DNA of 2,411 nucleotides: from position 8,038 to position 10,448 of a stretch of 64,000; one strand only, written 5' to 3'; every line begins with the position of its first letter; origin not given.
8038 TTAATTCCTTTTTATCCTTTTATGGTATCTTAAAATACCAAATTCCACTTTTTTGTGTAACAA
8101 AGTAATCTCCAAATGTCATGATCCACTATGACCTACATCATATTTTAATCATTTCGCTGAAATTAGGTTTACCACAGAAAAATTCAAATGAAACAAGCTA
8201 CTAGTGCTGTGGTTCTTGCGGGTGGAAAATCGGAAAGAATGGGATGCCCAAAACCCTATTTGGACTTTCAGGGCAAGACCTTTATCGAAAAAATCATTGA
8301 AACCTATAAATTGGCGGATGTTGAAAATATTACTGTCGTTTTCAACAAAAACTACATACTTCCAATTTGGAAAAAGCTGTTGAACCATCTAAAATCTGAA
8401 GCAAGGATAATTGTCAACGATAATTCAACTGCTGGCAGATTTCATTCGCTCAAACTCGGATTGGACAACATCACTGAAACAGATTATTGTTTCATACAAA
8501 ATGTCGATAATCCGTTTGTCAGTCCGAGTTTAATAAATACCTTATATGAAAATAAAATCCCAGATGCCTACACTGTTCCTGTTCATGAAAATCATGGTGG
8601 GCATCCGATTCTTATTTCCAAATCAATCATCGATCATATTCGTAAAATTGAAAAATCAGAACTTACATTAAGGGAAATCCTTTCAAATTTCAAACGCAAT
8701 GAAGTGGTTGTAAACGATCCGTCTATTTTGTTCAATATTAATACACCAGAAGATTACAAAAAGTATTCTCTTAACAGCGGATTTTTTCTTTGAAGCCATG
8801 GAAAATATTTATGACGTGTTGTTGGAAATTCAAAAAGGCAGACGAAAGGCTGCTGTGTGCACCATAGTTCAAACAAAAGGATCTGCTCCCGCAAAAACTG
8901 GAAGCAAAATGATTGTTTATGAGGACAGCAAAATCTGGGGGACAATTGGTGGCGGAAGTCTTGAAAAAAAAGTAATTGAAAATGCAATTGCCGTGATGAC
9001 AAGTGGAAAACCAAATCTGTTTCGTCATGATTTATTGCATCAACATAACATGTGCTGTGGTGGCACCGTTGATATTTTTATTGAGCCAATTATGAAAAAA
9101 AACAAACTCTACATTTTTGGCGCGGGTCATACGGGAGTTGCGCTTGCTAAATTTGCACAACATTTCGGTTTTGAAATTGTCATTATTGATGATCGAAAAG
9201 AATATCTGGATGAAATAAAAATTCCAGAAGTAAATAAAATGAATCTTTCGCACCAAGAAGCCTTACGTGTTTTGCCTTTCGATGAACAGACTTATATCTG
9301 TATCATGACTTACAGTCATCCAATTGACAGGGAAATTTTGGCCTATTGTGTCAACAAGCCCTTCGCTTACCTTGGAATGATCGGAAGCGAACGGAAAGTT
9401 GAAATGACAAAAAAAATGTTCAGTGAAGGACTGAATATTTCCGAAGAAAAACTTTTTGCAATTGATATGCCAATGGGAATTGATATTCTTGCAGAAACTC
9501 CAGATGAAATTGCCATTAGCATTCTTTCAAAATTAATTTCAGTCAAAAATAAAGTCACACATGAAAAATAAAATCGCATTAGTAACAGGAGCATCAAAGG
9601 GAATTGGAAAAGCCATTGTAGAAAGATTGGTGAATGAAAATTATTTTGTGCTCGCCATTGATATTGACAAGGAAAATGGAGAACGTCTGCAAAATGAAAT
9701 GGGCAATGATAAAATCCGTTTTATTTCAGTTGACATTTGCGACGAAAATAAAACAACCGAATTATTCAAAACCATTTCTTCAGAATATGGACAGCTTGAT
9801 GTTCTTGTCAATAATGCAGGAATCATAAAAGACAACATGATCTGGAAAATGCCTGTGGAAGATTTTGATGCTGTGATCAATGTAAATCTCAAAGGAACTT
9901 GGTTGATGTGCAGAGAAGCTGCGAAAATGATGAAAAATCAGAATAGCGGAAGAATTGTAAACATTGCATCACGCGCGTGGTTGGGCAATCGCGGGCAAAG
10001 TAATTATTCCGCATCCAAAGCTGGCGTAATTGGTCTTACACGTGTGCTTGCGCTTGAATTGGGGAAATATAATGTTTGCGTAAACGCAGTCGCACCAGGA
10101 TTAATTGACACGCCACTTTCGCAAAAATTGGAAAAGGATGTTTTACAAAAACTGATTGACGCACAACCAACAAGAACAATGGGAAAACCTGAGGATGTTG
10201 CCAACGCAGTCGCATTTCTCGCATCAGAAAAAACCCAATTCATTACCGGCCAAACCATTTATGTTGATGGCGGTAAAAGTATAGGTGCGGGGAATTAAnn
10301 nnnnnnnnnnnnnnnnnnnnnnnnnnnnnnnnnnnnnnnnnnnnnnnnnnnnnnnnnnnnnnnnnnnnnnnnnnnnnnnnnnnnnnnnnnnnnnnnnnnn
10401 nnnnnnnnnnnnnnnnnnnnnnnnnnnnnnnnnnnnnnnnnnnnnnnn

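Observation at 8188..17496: Molybdenum-cofactor maturation genes plus a MOP-type (2Fe-2S::Mo fused) aldehyde-oxidoreductase-like enzyme with a separate FAD subunit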

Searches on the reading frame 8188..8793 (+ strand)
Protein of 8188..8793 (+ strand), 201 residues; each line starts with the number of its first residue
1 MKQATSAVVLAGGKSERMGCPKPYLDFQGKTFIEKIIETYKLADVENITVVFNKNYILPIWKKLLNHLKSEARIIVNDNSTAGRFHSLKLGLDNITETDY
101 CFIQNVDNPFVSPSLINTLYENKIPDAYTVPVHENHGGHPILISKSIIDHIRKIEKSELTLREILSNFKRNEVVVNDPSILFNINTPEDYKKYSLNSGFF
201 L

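Call 4: search_protein_families(library=pfam, proteins=[window:8188-8793:+], max_evalue=0.01)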
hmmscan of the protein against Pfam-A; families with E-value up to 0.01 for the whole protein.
window:8188-8793:+ (201 aa): 3 families
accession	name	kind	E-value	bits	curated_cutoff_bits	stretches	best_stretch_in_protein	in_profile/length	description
PF12804.13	NTP_transf_3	-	1.5e-29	103.6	27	1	7-166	1-155/160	MobA-like NTP transferase domain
PF01128.25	IspD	-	5.4e-06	26.8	27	1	7-121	3-115/221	2-C-methyl-D-erythritol 4-phosphate cytidylyltransferase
PF00483.29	NTP_transferase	-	0.0068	16.4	21.2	1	7-103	2-106/245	Nucleotidyl transferase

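Call 6: search_protein_families(library=ncbifam, proteins=[window:8188-8793:+], max_evalue=0.001)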
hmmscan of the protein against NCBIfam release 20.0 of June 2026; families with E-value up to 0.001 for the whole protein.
window:8188-8793:+ (201 aa): 29 families (the best 25 are shown)
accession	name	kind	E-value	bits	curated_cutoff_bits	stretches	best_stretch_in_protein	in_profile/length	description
NF045665.1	NTPtran_DVU1551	equivalog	2.1e-34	119.2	315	1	6-193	2-189/359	DVU_1551 family NTP transferase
TIGR03310.1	matur_MocA_YgfJ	equivalog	5.4e-33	114.5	186.45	1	6-192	1-187/188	molybdenum cofactor cytidylyltransferase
TIGR03202.1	pucB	equivalog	9.5e-19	67.9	235.05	1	7-190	3-192/192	xanthine dehydrogenase accessory protein PucB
NF001457.0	PRK00317.1-3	equivalog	2.2e-17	63.2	164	1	6-192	3-192/200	molybdenum cofactor guanylyltransferase MobA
TIGR02665.1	molyb_mobA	equivalog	2.3e-15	57.1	151.85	1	6-190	2-185/186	molybdenum cofactor guanylyltransferase MobA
NF002741.0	PRK02726.1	equivalog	3.1e-14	53.1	179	1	2-193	5-194/200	molybdenum cofactor guanylyltransferase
NF001186.0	PRK00155.2-3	equivalog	2.9e-13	49.8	253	1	2-124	2-125/224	2-C-methyl-D-erythritol 4-phosphate cytidylyltransferase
NF001837.0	PRK00560.1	equivalog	4.8e-13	49.3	182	1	1-192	5-186/196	molybdenum cofactor guanylyltransferase MobA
NF011056.0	PRK14489.1-1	equivalog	2.2e-10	40.2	379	1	4-191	5-190/363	bifunctional molybdenum cofactor guanylyltransferase MobA/molybdopterin-guanine dinucleotide biosynthesis adaptor protein MobB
NF045782.1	NicBOxredNboR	equivalog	4e-10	39.7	260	1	3-151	7-161/206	nicotine blue oxidoreductase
NF001855.0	PRK00576.1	equivalog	6.2e-10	39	205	1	6-191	8-190/197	molybdenum cofactor guanylyltransferase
TIGR00453.1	ispD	equivalog_domain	6.3e-09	35.6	181.3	1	6-122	1-116/219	2-C-methyl-D-erythritol 4-phosphate cytidylyltransferase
NF006899.0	PRK09382.1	equivalog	1.5e-08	34.2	417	1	3-132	5-134/387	bifunctional 2-C-methyl-D-erythritol 4-phosphate cytidylyltransferase/2-C-methyl-D-erythritol 2,4-cyclodiphosphate synthase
NF041135.1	IPPtranDIPPsyn_Thcocales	equivalog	2.2e-08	33.5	580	1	6-97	2-93/419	bifunctional L-myo-inositol-1-phosphate cytidylyltransferase/CDP-L-myo-inositol myo-inositolphosphotransferase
NF053639.1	Mfer334_fam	equivalog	4.4e-08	33.2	260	1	22-122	27-125/209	pseudomurein biosynthesis protein PmurB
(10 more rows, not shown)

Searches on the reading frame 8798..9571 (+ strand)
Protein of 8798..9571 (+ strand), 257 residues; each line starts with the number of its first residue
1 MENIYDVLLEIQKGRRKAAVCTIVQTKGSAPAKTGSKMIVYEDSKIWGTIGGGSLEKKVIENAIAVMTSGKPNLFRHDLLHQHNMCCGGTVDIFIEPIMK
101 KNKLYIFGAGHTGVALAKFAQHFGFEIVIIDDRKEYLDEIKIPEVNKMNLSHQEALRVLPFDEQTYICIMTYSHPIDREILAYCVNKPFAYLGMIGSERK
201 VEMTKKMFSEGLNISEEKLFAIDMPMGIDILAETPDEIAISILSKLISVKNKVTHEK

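Call 4: search_protein_families(library=pfam, proteins=[window:8798-9571:+], max_evalue=0.01)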
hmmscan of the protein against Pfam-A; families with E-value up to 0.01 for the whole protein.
window:8798-9571:+ (257 aa): 7 families
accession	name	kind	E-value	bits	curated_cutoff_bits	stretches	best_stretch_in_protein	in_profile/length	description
PF13478.12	XdhC_C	-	5.2e-34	117.9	29.7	1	104-245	1-124/125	XdhC Rossmann domain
PF02625.21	XdhC_CoxI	-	4.9e-21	74.9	24.3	1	14-76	4-66/68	XdhC and CoxI family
PF24639.1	DUF7634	-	0.00063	20.5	27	1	125-175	3-53/89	Domain of unknown function (DUF7634)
PF02826.25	2-Hacid_dh_C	-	0.0012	18.7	25.1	1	99-139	34-74/178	D-isomer specific 2-hydroxyacid dehydrogenase, NAD binding domain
PF21799.2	MurD-like_N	-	0.0039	17.9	27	1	103-144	2-43/88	Mur ligase MurD-like, N-terminal domain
PF02254.24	TrkA_N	-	0.0052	17.5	23.8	1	106-181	3-80/116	TrkA-N domain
PF07992.20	Pyr_redox_2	-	0.0056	16.6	26.1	1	101-137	142-178/291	Pyridine nucleotide-disulphide oxidoreductase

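Call 6: search_protein_families(library=ncbifam, proteins=[window:8798-9571:+], max_evalue=0.001)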
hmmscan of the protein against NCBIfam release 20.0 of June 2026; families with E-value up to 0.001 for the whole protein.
window:8798-9571:+ (257 aa): 2 families
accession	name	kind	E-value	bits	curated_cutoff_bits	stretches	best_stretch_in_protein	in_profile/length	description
NF045664.1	XdhC_rel_AOR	equivalog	3.2e-62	210.8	350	2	93-251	186-345/346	XdhC family aldehyde oxidoreductase maturation factor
TIGR02964.1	xanthine_xdhC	equivalog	1.1e-42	146.3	161.6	1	21-247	3-246/246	xanthine dehydrogenase accessory protein XdhC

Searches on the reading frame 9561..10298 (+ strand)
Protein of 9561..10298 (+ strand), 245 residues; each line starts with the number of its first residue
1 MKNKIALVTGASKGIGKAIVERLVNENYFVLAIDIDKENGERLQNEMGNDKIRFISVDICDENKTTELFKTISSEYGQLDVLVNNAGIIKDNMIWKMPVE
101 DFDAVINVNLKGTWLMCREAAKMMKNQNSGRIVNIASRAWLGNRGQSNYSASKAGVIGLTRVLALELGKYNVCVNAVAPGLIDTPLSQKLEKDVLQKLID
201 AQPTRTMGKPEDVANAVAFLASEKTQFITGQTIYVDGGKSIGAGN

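Call 4: search_protein_families(library=pfam, proteins=[window:9561-10298:+], max_evalue=0.01)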
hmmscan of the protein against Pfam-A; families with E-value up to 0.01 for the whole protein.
window:9561-10298:+ (245 aa): 8 families
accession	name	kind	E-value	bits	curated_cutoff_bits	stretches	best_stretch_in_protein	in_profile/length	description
PF13561.12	adh_short_C2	-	6.3e-65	219.5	27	1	10-238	1-234/236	Enoyl-(Acyl carrier protein) reductase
PF00106.31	adh_short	-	5.8e-59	199.3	26.6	1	4-193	1-193/195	short chain dehydrogenase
PF08659.16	KR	-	4.2e-14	53.3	22.6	1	7-154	4-154/180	KR domain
PF01370.27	Epimerase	-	1e-09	38.6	20.9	1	6-146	1-124/240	NAD dependent epimerase/dehydratase family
PF16363.11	GDP_Man_Dehyd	-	2.1e-06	27.8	27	1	7-147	1-139/332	GDP-mannose 4,6 dehydratase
PF23441.1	SDR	-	1.5e-05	25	27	1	152-238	166-254/258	SDR-like rossmann domain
PF01073.25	3Beta_HSD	-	6.1e-05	22.6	22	1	7-116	1-99/280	3-beta hydroxysteroid dehydrogenase/isomerase family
PF03435.24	Sacchrp_dh_NADP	-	0.00025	21.8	25.1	1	10-109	5-99/129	Saccharopine dehydrogenase NADP binding domain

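Call 6: search_protein_families(library=ncbifam, proteins=[window:9561-10298:+], max_evalue=0.001)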
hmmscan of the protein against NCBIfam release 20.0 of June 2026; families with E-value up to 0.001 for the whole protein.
window:9561-10298:+ (245 aa): 239 families (the best 25 are shown)
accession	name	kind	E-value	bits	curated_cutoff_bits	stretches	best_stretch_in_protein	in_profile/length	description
TIGR01830.1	3oxo_ACP_reduc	equivalog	7.6e-78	261.5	297.75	1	6-238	1-237/239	3-oxoacyl-[acyl-carrier-protein] reductase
NF004198.0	PRK05653.1-3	equivalog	1.8e-77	260.1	296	1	2-240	6-247/248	3-oxoacyl-ACP reductase FabG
NF009464.0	PRK12824.1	subfamily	8.4e-74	248.3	269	1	3-239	2-242/245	3-oxoacyl-ACP reductase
NF009466.0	PRK12826.1-2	subfamily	9.4e-71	238.2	222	1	2-240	2-245/248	3-oxoacyl-ACP reductase FabG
TIGR01829.1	AcAcCoA_reduct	subfamily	3.2e-69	233.3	302.1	1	4-239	1-240/242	acetoacetyl-CoA reductase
NF004197.0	PRK05653.1-1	equivalog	1.6e-67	227.7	332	1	2-239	6-246/249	3-oxoacyl-ACP reductase FabG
NF004199.0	PRK05653.1-4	equivalog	1.4e-66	224.5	301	1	3-238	5-244/247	3-oxoacyl-ACP reductase FabG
NF005559.1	PRK07231.1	subfamily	5.7e-65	219.3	215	1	2-240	3-248/249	glucose 1-dehydrogenase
NF047923.1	pyridox_DH_SDR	equivalog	9.1e-65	218.6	325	1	2-239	2-240/243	pyridoxal 4-dehydrogenase, SDR-type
NF004791.0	PRK06138.1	equivalog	1.9e-63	214.1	312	1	2-241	4-251/252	SDR family oxidoreductase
NF005067.0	PRK06484.1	equivalog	1.6e-62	211.7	713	1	2-240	8-252/524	short chain dehydrogenase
NF006072.0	PRK08217.1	subfamily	2e-61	208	298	1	1-238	3-250/253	3-ketoacyl-(acyl-carrier-protein) reductase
NF052558.1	MBtsdlDhBudC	equivalog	2.1e-60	204.4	270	1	2-241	2-243/250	meso-2,3-butanediol dehydrogenase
NF004200.0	PRK05653.1-5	equivalog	1.3e-59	201.7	273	1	3-238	2-240/242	3-oxoacyl-ACP reductase FabG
NF005309.0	PRK06841.1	subfamily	1.3e-58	198.5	286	1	2-241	14-254/255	GolD/DthD family dehydrogenase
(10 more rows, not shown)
